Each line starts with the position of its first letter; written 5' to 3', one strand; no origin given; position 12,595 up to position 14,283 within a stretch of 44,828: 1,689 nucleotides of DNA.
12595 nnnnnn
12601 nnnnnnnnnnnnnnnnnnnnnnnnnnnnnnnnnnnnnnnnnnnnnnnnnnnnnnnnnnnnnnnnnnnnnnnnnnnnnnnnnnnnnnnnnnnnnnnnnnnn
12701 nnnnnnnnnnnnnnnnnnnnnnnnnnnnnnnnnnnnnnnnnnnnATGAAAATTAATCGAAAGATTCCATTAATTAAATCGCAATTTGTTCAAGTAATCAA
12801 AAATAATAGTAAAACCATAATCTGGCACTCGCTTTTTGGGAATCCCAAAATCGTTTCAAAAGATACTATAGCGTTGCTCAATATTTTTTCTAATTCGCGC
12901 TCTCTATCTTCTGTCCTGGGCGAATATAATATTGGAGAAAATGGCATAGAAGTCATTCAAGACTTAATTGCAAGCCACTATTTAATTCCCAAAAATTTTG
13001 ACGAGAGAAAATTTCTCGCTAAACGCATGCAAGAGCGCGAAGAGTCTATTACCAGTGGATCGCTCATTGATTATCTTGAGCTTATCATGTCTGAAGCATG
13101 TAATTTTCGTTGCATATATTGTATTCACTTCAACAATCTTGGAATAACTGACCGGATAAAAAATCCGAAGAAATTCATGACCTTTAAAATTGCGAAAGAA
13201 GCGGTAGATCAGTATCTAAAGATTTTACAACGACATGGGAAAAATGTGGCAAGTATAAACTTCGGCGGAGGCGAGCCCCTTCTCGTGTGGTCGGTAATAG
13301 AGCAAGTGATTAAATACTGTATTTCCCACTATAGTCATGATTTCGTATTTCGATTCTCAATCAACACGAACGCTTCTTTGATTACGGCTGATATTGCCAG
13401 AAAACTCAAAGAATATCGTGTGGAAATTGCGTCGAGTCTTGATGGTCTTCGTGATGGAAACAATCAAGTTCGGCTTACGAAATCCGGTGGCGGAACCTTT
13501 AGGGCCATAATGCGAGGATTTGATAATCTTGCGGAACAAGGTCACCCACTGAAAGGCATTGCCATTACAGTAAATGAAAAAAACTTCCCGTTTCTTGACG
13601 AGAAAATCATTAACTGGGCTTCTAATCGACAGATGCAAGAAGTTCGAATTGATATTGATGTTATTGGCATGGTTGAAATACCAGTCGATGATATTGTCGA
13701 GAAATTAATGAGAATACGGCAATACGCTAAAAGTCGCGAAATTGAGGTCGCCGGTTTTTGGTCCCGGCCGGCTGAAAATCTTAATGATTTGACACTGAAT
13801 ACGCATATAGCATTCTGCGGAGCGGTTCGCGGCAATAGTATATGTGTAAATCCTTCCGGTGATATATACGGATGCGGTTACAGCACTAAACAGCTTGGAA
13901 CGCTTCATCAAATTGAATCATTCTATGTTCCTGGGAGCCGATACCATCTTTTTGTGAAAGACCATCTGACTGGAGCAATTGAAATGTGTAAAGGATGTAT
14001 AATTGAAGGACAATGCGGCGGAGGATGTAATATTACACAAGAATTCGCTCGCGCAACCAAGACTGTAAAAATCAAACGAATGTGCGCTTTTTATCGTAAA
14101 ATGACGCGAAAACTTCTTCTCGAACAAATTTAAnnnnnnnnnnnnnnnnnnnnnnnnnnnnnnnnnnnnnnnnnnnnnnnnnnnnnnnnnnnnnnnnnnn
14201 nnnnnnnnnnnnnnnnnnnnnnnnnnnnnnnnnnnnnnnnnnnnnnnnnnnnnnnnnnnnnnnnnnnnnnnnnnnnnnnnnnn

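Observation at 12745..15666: Second radical SAM/SPASM paralog with its own 35-aa peptide, a nucleotidyltransferase and a P-loop kinase, lying between tRNA-His and hisS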

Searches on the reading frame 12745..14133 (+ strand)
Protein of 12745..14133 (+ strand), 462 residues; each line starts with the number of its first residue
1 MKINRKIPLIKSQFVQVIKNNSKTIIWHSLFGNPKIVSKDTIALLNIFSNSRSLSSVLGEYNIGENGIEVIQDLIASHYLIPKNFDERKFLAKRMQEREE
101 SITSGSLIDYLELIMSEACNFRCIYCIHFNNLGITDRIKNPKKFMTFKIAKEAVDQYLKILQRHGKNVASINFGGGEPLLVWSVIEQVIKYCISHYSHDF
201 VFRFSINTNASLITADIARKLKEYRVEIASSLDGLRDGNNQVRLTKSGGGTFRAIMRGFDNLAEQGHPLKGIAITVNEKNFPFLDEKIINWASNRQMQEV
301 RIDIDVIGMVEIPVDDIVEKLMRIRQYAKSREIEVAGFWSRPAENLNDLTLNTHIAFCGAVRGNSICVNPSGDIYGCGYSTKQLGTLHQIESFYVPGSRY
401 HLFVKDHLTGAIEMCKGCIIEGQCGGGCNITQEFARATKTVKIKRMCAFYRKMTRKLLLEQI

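Call 7: search_protein_families(library=ncbifam, proteins=[window:12745-14133:+], max_evalue=0.01)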
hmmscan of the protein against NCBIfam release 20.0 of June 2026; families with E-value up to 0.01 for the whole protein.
window:12745-14133:+ (462 aa): 59 families (the best 25 are shown)
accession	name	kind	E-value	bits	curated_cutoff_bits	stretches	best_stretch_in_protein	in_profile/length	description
NF047865.1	rSAM_PapB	equivalog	3.1e-40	138.4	340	1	111-435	5-323/330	PapB family radical SAM/SPASM ranthipeptide maturase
TIGR04064.1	rSAM_nif11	equivalog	3.2e-26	92.1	518.7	2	97-264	66-226/459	nif11-like peptide radical SAM maturase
TIGR04068.1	rSAM_ocin_clost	equivalog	6.6e-26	91.2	500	1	105-265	80-235/462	Cys-rich peptide radical SAM maturase CcpM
TIGR03906.1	quino_hemo_SAM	equivalog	3.3e-25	88.7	453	2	107-262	92-241/467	quinohemoprotein amine dehydrogenase maturation protein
NF040492.1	not_ScfB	exception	1e-24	87.3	855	1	70-432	64-419/450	ScfB-related radical SAM/SPASM orphan maturase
TIGR03942.1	sulfatase_rSAM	equivalog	1.3e-24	87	349.45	2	115-270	7-156/363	anaerobic sulfatase maturase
NF038107.1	rSAM_NF038107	equivalog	3.1e-24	85.6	600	1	20-430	13-402/444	Cys-every-fifth radical SAM/SPASM peptide maturase CefB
TIGR04463.1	rSAM_vs_C_rich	equivalog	3.5e-23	82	525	1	20-431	8-397/438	TIGR04463 family radical SAM/SPASM RiPP maturase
TIGR03978.1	rSAM_paired_1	equivalog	5.8e-23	81.4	370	1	79-278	53-244/466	His-Xaa-Ser system radical SAM maturase HxsB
TIGR03974.1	rSAM_six_Cys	equivalog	6.4e-23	81.3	425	1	104-265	92-247/451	thioether cross-link-forming SCIFF peptide maturase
TIGR04136.1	rSAM_FibroRumin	equivalog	1.2e-22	80.4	400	1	18-450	8-442/458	FibroRumin system radical SAM peptide maturase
NF035951.1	rSAM_RumMC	equivalog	8.9e-22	77.4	720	1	87-265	92-262/510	RumMC family radical SAM sactipeptide maturase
NF041707.1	rSAM_YhhB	equivalog_domain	2.8e-20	72.5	445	1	118-265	11-155/369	cyclophane-forming radical SAM/SPASM peptide maturase YhhB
NF038170.1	lachnocin_rSAM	equivalog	9.4e-19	67.6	550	1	106-265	73-226/440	lachnocin radical SAM maturase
NF041298.1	rSAM_mat_DynA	equivalog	9.1e-18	64.3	450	1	118-429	10-322/356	dynobactin maturation radical SAM/SPASM protein DynA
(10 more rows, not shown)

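Call 8: search_protein_families(library=pfam, proteins=[window:12745-14133:+], max_evalue=0.01)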
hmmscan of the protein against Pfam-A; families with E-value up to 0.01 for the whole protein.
window:12745-14133:+ (462 aa): 2 families
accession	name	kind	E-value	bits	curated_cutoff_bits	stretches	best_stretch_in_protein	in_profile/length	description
PF04055.27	Radical_SAM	-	4.6e-17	63.1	29.5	1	114-272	2-147/166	Radical SAM superfamily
PF13353.11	Fer4_12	-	0.0018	19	22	1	117-228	13-113/137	4Fe-4S single cluster domain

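Call 9: find_homologous_proteins(query=window:12745-14133:+, max_evalue=1e-20)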
Query window:12745-14133:+ (462 aa): 423 proteins with E <= 1e-20 among 6825 candidates; the best 120 are listed.
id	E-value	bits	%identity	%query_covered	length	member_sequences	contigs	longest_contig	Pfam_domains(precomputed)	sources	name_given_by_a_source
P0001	0.0e+0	1053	100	100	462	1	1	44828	PF04055.28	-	-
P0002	1.4e-267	906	85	100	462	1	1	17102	PF04055.28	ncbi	ncbi:MAG: radical SAM protein [Patescibacteria group bacterium]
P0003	1.9e-267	905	84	100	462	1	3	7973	PF04055.28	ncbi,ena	ncbi:MAG: radical SAM protein [Patescibacteria group bacterium]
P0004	9.4e-262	886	83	100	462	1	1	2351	PF04055.28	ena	-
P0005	5.1e-243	825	77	100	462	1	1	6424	PF04055.28,PF13353.12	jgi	-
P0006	4.3e-241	818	76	98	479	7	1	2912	PF04055.28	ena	-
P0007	2.8e-238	809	76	98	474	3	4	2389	PF04055.28,PF13353.12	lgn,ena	-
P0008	3.6e-238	809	74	100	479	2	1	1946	PF04055.28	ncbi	-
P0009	2.2e-236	803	75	97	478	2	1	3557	PF04055.28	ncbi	-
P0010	4.9e-236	802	76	98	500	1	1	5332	PF04055.28,PF13353.12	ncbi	-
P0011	7.3e-235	798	73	100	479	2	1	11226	PF04055.28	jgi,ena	-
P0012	1.5e-234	797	73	100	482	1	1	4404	PF04055.28,PF13353.12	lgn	-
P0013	6.6e-226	768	70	98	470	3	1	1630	PF04055.28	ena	-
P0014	9.2e-222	755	69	98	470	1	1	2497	PF04055.28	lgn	-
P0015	2.0e-221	754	69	98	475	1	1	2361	PF04055.28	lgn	-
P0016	2.1e-221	753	70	98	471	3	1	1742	PF04055.28,PF13353.12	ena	-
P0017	4.6e-220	749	69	98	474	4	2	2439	PF04055.28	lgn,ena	-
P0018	5.3e-220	749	70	100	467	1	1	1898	PF04055.28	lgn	-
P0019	7.2e-220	748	72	98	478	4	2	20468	PF04055.28,PF13353.12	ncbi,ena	-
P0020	2.1e-219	747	68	98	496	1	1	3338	PF04055.28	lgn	-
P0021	8.7e-219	745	68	100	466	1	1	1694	PF04055.28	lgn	-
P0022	1.7e-218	744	69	98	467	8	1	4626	PF04055.28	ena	-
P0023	4.2e-218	743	68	100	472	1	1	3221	PF04055.28,PF13353.12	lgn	-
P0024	6.7e-217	739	69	98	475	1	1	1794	PF04055.28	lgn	-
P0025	2.2e-216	737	68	100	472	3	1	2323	PF04055.28,PF13353.12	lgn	-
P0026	9.9e-216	735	68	98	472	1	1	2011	PF04055.28,PF13353.12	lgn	-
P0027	1.9e-215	734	67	98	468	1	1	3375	PF04055.28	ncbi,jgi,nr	ncbi:MAG: hypothetical protein ACD_36C00170G0001 [uncultured bacterium]|nr:MAG: hypothetical protein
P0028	2.4e-215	733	68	100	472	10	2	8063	PF04055.28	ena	-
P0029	8.2e-215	732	67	100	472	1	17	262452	PF04055.28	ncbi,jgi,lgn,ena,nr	ncbi:MAG: arylsulfatase regulator (Fe-S oxidoreductase) [Parcubacteria group bacterium GW2011_GWA1_4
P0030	1.3e-214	731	68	98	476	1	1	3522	PF04055.28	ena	-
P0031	2.7e-214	730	68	100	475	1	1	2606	PF04055.28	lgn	-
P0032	7.1e-214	729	66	100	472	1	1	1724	PF04055.28,PF13353.12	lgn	-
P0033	1.2e-211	721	66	100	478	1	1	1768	PF04055.28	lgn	-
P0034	1.7e-211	721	66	99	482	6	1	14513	PF04055.28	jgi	-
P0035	2.5e-211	720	67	100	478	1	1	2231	PF04055.28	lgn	-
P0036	1.7e-210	717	66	100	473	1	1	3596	PF04055.28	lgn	-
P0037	1.9e-210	717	65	100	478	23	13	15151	PF04055.28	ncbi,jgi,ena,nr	ncbi:MAG: arylsulfatase regulator (Fe-S oxidoreductase) [Parcubacteria group bacterium GW2011_GWB1_4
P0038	7.7e-208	709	65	100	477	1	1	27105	PF04055.28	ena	-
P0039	2.5e-207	707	65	97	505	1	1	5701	PF04055.28,PF13353.12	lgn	-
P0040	5.4e-207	706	66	100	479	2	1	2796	PF04055.28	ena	-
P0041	9.8e-207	705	65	100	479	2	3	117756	PF04055.28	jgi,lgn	jgi:uncharacterized protein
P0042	9.4e-206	702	65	100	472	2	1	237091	PF04055.28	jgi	jgi:uncharacterized protein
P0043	1.2e-205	702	65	100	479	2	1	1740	PF04055.28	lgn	-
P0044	2.2e-205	701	64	100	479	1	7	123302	PF04055.28,PF13353.12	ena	-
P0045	3.1e-205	700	65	100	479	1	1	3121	PF04055.28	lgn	-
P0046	5.6e-205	699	66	98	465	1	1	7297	PF04055.28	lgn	-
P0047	1.6e-204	698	63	100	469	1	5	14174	PF04055.28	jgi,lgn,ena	-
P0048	5.4e-204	696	64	100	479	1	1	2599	PF04055.28,PF13353.12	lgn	-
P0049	7.8e-204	696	65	100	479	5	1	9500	PF04055.28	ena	-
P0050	8.6e-204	695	65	100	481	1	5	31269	PF04055.28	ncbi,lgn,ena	-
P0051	1.1e-203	695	65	100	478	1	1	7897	PF04055.28,PF13353.12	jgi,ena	-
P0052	1.2e-203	695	64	100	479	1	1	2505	PF04055.28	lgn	-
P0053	1.5e-203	695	65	100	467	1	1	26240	PF04055.28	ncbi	-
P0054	2.0e-203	694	65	100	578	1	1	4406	PF04055.28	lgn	-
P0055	2.6e-203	694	64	100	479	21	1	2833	PF04055.28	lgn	-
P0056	5.8e-203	693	65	100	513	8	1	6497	PF04055.28,PF13353.12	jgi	jgi:uncharacterized protein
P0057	5.8e-203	693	64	100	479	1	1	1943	PF04055.28,PF13353.12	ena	-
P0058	6.2e-203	693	64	100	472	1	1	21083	PF04055.28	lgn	-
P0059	7.8e-203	692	64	100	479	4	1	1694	PF04055.28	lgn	-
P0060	1.9e-202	691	63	100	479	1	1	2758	PF04055.28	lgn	-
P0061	2.1e-202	691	65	100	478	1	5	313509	PF04055.28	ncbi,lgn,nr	ncbi:radical SAM protein [Candidatus Uhrbacteria bacterium]|nr:radical SAM protein [Candidatus Uhrba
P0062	2.5e-202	691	66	98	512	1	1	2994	PF04055.28,PF13353.12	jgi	-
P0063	2.7e-202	690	63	100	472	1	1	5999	PF04055.28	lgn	-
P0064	4.0e-202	690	64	100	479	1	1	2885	PF04055.28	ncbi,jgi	jgi:uncharacterized protein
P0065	4.2e-202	690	64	100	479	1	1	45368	PF04055.28,PF13353.12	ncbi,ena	-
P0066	5.3e-202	690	63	100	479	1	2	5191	PF04055.28,PF13353.12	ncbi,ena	-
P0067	6.3e-202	689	64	100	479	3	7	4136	PF04055.28,PF13353.12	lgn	-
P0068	6.6e-202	689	64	98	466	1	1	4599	PF04055.28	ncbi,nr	ncbi:radical SAM protein [Candidatus Peregrinibacteria bacterium]|nr:radical SAM protein [Candidatus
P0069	7.3e-202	689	64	100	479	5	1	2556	PF04055.28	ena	-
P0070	1.1e-201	688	66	95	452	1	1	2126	PF04055.28,PF13353.12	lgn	-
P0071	1.3e-201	688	64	100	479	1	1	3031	PF04055.28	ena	-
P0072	2.6e-201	687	65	98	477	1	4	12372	PF04055.28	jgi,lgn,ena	-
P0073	3.1e-201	687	64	100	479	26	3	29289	PF04055.28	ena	-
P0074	3.4e-201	687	64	100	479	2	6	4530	PF04055.28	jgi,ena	-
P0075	3.8e-201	687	64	100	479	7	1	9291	PF04055.28,PF13353.12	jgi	-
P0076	4.0e-201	687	65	98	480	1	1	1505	PF04055.28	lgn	-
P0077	4.0e-201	687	64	100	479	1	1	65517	PF04055.28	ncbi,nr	ncbi:MAG: radical SAM protein [Candidatus Brennerbacteria bacterium]|nr:radical SAM protein [Candida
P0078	4.9e-201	686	65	98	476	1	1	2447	PF04055.28,PF13353.12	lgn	-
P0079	6.9e-201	686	64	100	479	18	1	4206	PF04055.28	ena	-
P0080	1.0e-200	685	65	100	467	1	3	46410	PF04055.28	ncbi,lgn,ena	-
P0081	1.2e-200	685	63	100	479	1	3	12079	PF04055.28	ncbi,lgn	-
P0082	1.6e-200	685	63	100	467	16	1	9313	PF04055.28,PF13353.12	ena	-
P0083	2.0e-200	684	64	98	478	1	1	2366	PF04055.28,PF13353.12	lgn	-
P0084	2.4e-200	684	64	100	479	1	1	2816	PF04055.28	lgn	-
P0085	2.7e-200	684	64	100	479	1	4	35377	PF04055.28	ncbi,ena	-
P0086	3.5e-200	684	64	100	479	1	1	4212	PF04055.28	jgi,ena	-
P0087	3.7e-200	683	64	100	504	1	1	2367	PF04055.28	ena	-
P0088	3.7e-200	683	63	100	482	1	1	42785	PF04055.28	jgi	jgi:uncharacterized protein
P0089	4.4e-200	683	64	98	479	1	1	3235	PF04055.28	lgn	-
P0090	7.0e-200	683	64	100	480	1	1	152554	PF04055.28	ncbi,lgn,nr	ncbi:radical SAM protein [Candidatus Peregrinibacteria bacterium]|nr:radical SAM protein [Candidatus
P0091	9.7e-200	682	63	100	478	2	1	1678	PF04055.28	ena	-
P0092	1.5e-199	681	65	98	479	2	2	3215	PF04055.28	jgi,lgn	-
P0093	1.5e-199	681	65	98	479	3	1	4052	PF04055.28,PF13353.12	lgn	-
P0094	2.3e-199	681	63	100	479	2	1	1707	PF04055.28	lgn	-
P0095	4.3e-199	680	63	98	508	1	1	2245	PF04055.28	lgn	-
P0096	5.4e-199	680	64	98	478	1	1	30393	PF04055.28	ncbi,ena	-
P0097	7.2e-199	679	63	100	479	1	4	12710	PF04055.28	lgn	-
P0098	1.0e-198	679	64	98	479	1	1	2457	PF04055.28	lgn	-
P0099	1.6e-198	678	63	100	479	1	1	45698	PF04055.28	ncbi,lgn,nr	ncbi:MAG: Elp3 protein [Candidatus Magasanikbacteria bacterium]|nr:Elp3 protein [Candidatus Magasani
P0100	1.7e-198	678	64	98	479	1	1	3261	PF04055.28,PF13353.12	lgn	-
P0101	2.0e-198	678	63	100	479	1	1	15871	PF04055.28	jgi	jgi:uncharacterized protein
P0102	2.9e-198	677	63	100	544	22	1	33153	PF04055.28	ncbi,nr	ncbi:MAG: hypothetical protein AUK17_02910 [Parcubacteria group bacterium CG2_30_44_18]|nr:MAG: hypo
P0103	3.0e-198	677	65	95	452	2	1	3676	PF04055.28,PF13353.12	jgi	jgi:uncharacterized protein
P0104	4.0e-198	677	64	100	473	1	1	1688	PF04055.28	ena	-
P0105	4.8e-198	676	64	98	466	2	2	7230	PF04055.28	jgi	-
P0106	9.8e-198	675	64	100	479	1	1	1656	PF04055.28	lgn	-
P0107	1.1e-197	675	64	100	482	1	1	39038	PF04055.28,PF13353.12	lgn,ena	-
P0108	1.1e-197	675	63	100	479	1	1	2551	PF04055.28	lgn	-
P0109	1.3e-197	675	64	98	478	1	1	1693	PF04055.28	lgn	-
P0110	1.5e-197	675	62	100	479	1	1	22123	PF04055.28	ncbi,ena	-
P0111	1.9e-197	675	64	99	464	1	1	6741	PF04055.28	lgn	-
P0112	2.6e-197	674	63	100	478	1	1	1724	PF04055.28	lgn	-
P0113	3.3e-197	674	63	100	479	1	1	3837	PF04055.28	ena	-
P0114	1.2e-196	672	63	100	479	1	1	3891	PF04055.28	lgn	-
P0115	2.8e-196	671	62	100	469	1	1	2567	PF04055.28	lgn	-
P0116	3.1e-196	671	62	100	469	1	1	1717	PF04055.28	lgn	-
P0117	6.8e-196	669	62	100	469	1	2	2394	PF04055.28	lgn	-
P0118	1.1e-195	669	63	100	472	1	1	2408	PF04055.28,PF13353.12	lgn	-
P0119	2.0e-195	668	63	98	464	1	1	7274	PF04055.28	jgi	jgi:uncharacterized protein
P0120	2.4e-195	668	63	98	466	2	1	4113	PF04055.28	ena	-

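Call 11: find_related_loci(query=A1, collection=genome_contigs, flank=6000)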
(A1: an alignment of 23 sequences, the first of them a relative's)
Query A1 (462 aa) in genome_contigs; peptide patterns used: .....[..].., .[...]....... (x = any residue, [..] = any of these).
599 stretches matched a pattern (row limit reached: there are more); 301 encode a relative of the query (tblastn E <= 1e-3); the best 80 are kept; 80 distinct loci.
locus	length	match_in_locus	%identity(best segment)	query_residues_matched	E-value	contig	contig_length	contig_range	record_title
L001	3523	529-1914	84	1-462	0e+0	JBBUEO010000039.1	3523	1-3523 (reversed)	MAG: Patescibacteria group bacterium isolate H43-bin058_1 H43_bin058_1_000000000039, whole genome shotgun sequence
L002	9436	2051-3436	85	1-462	0e+0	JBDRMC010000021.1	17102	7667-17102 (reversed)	MAG: Patescibacteria group bacterium isolate MEGAHIT-group-1.814 k141_873555, whole genome shotgun sequence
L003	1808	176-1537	70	9-462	0e+0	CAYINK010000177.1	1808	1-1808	MAG TPA_asm: uncultured Gammaproteobacteria bacterium isolate ERP119705_co25_345 genome assembly, contig: NODE_161689_le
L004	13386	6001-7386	67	1-462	0e+0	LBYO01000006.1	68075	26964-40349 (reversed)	MAG: Parcubacteria group bacterium GW2011_GWA1_40_21 UT90_C0006, whole genome shotgun sequence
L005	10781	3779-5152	66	3-461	0e+0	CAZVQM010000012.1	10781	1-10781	MAG TPA_asm: uncultured Candidatus Saccharibacteria bacterium isolate SRP050083_co1_421 genome assembly, contig: NODE_28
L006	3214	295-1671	65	3-462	0e+0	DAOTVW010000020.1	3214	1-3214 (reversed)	MAG TPA_asm: Anaerolineales bacterium isolate H111_85 k127_2082333, whole genome shotgun sequence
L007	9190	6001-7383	64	1-462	0e+0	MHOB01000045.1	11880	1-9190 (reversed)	MAG: Candidatus Ryanbacteria bacterium RIFCSPLOWO2_12_FULL_47_9c rifcsplowo2_12_scaffold_31774, whole genome shotgun seq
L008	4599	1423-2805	64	1-462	0e+0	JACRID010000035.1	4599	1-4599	MAG: Candidatus Peregrinibacteria bacterium isolate NC_groundwater_1794_Pr3_B-0.1um_45_30 SR-2_scaffold_141_1293785, who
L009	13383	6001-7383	64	1-462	0e+0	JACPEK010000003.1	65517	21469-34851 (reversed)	MAG: Candidatus Brennerbacteria bacterium isolate NC_groundwater_333_Ag_B-0.1um_54_13 GD18-4_B1_scaffold_479377, whole g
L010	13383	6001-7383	64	1-462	0e+0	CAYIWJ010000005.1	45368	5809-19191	MAG TPA_asm: uncultured Candidatus Saccharibacteria bacterium isolate ERP119705_co3_785 genome assembly, contig: NODE_70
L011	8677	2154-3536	63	1-462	0e+0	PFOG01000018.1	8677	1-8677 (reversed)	MAG: Candidatus Portnoybacteria bacterium CG_4_10_14_0_2_um_filter_44_20 CG_4_10_14_0.2_scaffold_4670_c, whole genome sh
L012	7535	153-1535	62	1-462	0e+0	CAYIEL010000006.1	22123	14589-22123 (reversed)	MAG TPA_asm: uncultured Candidatus Saccharibacteria bacterium isolate ERP119705_co18_447 genome assembly, contig: NODE_2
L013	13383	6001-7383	65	1-462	0e+0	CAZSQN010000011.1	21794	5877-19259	MAG TPA_asm: uncultured Gammaproteobacteria bacterium isolate binchicken_co125_790 genome assembly, contig: NODE_4811_le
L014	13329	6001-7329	62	1-462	0e+0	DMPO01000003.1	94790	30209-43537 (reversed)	MAG TPA_asm: Candidatus Azambacteria bacterium isolate UBA12106 contig_13236, whole genome shotgun sequence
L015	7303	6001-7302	64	1-435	0e+0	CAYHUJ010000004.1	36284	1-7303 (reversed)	MAG TPA_asm: uncultured Candidatus Saccharibacteria bacterium isolate ERP119705_co16_137 genome assembly, contig: NODE_8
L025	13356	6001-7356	48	9-462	5e-143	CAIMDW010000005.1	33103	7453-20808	MAG: Candidatus Staskawiczbacteria bacterium isolate AlinenLipids_bin-0015 genome assembly, contig: bin-0015:05/45, whol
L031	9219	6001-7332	40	9-462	2e-102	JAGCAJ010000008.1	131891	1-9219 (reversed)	Candidatus Saccharibacteria bacterium isolate RGIG9611 Yak_Duodenum-1__c188723, whole genome shotgun sequence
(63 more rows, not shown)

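Call 24: search_protein_families(library=padloc, proteins=[window:12745-14133:+], max_evalue=0.01)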
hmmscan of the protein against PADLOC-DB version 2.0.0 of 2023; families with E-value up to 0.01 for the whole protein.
window:12745-14133:+ (462 aa): 3 families
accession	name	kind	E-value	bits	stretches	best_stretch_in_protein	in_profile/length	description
PDLC02903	pVip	-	4.8e-16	57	1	114-281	5-150/257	Viperins not associated with kinases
PDLC02904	pVip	-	3.8e-12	44.3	1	114-281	8-154/262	Viperins associated with kinases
PDLC02905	pVip-kinase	-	6.3e-06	23.7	1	105-247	178-305/474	Viperin-kinase fusion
